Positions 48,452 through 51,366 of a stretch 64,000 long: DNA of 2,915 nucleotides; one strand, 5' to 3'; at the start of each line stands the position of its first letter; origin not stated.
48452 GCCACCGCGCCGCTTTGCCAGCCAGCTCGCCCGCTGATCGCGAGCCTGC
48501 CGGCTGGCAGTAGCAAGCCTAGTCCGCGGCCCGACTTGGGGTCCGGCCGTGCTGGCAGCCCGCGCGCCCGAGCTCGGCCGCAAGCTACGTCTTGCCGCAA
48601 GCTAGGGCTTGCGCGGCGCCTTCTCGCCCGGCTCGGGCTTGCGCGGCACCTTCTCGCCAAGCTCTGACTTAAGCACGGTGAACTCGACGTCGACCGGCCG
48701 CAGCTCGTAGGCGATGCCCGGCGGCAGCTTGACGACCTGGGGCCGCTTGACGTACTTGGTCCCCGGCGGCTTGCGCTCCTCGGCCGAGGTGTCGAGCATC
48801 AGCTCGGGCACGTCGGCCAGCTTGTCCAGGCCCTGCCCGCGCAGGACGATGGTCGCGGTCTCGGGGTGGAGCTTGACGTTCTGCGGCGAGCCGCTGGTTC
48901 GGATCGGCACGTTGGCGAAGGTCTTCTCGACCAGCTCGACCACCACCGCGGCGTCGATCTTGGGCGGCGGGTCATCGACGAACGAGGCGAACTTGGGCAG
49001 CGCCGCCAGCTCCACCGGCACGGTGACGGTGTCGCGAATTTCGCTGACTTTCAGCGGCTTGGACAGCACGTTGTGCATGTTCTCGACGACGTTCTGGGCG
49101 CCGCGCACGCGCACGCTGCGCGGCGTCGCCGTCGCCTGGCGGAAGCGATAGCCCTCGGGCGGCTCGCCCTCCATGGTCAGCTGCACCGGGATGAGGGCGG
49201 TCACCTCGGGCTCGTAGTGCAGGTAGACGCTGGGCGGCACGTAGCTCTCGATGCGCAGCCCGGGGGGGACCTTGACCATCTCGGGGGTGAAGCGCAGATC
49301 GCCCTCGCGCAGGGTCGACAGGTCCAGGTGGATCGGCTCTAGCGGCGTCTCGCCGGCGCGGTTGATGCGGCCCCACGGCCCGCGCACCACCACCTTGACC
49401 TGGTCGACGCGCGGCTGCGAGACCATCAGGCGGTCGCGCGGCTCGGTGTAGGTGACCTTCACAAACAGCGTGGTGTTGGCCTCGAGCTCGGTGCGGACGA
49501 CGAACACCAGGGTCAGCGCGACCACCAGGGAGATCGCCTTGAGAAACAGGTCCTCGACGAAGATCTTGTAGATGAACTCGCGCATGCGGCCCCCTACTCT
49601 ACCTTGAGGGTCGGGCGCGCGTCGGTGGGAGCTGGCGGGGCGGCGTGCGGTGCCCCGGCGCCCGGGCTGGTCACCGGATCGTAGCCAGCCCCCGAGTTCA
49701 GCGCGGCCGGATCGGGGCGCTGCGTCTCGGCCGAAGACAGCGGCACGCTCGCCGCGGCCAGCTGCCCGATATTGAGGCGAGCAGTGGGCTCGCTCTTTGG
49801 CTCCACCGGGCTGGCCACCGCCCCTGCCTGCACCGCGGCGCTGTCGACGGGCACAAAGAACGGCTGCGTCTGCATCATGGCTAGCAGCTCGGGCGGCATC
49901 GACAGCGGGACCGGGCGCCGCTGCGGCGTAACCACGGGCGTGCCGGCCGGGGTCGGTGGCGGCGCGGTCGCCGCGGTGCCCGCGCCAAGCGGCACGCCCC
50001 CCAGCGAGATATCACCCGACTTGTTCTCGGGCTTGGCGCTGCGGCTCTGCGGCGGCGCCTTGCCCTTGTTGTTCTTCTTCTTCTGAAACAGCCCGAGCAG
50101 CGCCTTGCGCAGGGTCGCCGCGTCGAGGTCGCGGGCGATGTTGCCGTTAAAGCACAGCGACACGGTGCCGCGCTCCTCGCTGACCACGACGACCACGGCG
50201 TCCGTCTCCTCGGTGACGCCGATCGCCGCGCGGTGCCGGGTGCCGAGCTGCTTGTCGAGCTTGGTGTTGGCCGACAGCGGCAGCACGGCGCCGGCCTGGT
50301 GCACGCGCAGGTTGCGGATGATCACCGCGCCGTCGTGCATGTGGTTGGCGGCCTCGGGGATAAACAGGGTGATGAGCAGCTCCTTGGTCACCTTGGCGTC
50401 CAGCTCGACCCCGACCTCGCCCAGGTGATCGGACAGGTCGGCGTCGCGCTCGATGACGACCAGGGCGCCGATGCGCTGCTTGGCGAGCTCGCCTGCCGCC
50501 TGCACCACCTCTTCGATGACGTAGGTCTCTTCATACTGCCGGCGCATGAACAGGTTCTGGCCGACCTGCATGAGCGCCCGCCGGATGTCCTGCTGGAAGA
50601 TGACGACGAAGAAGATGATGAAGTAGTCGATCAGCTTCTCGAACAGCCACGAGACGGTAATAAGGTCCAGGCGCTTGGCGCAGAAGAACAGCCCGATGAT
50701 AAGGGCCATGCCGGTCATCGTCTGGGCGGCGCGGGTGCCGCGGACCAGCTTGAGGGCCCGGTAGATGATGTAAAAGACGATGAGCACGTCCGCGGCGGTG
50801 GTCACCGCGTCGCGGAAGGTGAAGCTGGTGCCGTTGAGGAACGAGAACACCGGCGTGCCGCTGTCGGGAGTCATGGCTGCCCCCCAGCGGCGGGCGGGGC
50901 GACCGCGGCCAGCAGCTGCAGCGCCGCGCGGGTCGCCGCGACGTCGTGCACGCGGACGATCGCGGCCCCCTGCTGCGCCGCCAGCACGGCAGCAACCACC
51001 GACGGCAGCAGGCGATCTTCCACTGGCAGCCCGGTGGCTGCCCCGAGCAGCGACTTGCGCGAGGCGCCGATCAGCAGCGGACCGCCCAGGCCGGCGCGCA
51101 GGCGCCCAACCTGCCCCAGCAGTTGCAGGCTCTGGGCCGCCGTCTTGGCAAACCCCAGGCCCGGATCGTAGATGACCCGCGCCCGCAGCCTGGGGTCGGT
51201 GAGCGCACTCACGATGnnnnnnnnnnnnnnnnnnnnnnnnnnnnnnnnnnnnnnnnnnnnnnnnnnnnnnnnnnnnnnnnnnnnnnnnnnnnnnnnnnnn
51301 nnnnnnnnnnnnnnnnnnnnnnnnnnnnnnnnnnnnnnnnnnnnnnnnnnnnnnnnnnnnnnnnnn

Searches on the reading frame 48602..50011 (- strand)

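Call 48: search_protein_families(library=pfam, proteins=[window:48602-50011:-], max_evalue=0.001)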
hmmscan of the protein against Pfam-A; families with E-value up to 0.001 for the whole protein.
window:48602-50011:- (469 aa): 1 family
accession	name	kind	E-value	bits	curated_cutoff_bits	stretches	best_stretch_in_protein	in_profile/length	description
PF07949.17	YbbR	-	2e-14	54.1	22.3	1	274-352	1-77/81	YbbR-like protein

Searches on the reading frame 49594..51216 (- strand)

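Call 48: search_protein_families(library=pfam, proteins=[window:49594-51216:-], max_evalue=0.001)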
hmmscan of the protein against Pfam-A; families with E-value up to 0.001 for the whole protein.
window:49594-51216:- (540 aa): 2 families
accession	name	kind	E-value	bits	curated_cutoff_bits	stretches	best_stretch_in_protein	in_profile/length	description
PF02457.21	DAC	-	4.3e-39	133.2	27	1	239-359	2-118/119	DisA bacterial checkpoint controller nucleotide-binding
PF19293.4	CdaA_N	-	2.2e-05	25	23.8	1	132-211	5-81/81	CdaA N-terminal transmembrane domain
